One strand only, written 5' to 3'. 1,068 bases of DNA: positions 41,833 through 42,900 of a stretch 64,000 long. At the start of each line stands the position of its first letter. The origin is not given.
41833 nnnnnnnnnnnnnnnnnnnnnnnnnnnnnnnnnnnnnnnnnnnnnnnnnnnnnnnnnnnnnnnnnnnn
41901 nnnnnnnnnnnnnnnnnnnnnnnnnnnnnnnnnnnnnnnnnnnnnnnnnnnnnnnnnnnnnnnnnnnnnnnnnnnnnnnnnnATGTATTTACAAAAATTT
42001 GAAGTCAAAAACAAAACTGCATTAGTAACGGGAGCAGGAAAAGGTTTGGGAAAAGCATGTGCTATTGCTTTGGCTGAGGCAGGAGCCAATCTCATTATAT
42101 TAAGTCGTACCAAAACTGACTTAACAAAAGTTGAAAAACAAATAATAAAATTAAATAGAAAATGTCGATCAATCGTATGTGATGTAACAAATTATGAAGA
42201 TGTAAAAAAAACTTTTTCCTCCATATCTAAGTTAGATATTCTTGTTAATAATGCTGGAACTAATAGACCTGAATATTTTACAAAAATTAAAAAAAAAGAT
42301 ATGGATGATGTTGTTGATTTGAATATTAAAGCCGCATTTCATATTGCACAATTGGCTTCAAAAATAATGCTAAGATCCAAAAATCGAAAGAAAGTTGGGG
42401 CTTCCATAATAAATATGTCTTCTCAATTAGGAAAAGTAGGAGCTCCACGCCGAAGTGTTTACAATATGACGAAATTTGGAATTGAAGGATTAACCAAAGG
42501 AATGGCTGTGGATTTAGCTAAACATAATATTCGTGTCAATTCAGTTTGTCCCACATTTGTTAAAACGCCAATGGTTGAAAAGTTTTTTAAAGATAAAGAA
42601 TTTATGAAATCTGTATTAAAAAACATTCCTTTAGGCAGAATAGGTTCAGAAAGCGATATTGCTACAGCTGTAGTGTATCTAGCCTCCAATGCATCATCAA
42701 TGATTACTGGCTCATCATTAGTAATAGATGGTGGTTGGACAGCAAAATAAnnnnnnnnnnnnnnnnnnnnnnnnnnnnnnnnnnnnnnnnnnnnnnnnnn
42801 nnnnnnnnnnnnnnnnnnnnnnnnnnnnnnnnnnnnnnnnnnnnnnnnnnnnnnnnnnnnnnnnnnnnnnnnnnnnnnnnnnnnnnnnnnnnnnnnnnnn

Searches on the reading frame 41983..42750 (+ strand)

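Call 31: search_protein_families(library=pfam, proteins=[window:41983-42750:+], max_evalue=0.001)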
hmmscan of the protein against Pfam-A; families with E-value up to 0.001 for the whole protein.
window:41983-42750:+ (255 aa): 5 families
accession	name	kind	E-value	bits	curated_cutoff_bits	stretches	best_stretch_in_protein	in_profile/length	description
PF13561.12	adh_short_C2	-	1.9e-60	204.9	27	1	17-253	1-236/236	Enoyl-(Acyl carrier protein) reductase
PF00106.31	adh_short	-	3.7e-53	180.3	26.6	1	11-205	1-194/195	short chain dehydrogenase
PF08659.16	KR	-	1.2e-12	48.6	22.6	1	12-163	2-152/180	KR domain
PF23441.1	SDR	-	7.4e-07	29.2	27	1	8-251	5-254/258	SDR-like rossmann domain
PF01370.27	Epimerase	-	0.00029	20.8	20.9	1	13-126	1-103/240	NAD dependent epimerase/dehydratase family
